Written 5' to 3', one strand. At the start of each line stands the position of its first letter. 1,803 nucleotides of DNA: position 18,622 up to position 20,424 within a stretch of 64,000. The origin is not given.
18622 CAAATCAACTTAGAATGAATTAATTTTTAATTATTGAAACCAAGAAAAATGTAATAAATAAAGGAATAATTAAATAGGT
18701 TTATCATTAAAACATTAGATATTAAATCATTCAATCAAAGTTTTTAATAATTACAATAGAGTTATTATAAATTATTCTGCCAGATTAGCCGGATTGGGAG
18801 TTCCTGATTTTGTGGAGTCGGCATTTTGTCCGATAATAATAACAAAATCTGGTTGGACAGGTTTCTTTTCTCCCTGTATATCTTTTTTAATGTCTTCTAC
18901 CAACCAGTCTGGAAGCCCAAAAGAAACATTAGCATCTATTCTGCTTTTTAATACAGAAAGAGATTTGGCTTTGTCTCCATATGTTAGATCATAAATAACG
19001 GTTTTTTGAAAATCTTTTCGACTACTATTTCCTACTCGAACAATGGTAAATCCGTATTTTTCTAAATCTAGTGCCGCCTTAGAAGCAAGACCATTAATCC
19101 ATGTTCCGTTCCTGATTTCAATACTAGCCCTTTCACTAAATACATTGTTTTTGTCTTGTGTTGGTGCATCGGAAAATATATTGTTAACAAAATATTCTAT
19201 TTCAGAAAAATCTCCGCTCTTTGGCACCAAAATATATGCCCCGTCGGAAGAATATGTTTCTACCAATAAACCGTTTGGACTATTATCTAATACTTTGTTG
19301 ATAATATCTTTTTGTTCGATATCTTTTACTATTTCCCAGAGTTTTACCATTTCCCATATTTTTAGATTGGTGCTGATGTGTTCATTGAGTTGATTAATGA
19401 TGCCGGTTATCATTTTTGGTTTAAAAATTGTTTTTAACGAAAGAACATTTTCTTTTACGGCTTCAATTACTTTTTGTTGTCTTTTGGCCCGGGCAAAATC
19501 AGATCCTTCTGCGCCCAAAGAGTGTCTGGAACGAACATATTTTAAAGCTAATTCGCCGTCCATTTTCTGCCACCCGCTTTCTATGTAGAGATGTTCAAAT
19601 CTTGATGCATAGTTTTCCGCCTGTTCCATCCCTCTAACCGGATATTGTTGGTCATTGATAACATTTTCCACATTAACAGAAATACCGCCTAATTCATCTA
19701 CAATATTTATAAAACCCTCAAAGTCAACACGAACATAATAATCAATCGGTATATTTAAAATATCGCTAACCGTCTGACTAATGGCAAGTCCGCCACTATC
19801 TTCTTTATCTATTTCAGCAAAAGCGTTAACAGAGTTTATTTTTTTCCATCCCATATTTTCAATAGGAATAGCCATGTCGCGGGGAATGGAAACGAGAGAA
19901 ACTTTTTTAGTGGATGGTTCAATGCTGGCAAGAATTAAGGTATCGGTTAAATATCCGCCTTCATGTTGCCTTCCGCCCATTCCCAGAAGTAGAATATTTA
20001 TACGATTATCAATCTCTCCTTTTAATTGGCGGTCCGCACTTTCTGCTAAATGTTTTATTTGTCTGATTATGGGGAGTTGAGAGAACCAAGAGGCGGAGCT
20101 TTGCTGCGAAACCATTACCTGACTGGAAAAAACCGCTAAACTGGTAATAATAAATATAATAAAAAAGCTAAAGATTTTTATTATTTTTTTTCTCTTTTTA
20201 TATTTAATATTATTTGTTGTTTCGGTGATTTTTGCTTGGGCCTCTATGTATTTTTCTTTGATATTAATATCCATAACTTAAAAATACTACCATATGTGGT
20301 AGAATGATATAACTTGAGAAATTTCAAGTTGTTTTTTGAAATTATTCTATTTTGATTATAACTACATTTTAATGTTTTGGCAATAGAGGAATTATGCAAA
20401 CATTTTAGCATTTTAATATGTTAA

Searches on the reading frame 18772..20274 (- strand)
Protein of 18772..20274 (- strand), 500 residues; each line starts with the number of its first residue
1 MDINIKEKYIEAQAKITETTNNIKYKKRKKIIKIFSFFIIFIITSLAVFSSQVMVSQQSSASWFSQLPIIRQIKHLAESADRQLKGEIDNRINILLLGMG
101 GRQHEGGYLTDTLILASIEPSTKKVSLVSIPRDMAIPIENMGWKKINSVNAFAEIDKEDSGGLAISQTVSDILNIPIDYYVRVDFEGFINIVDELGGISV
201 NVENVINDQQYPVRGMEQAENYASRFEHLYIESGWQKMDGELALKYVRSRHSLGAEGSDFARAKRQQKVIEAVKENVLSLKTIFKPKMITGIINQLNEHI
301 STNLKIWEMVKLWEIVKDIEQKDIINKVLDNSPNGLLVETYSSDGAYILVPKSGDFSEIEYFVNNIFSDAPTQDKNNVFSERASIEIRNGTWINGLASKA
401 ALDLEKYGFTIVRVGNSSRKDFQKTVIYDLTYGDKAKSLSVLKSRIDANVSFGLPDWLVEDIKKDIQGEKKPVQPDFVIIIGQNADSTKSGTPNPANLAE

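Call 49: search_protein_families(library=pfam, proteins=[window:18772-20274:-], max_evalue=0.00001)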
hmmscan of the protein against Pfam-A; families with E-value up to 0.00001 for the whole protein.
window:18772-20274:- (500 aa): 2 families
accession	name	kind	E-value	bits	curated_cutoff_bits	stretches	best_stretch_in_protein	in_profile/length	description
PF03816.19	LytR_cpsA_psr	-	9.8e-39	133.3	24.6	1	110-277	2-148/150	LytR_cpsA_psr family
PF13399.11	LytR_C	-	9.1e-09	36.6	22.2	1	383-438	2-57/86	LytR cell envelope-related transcriptional attenuator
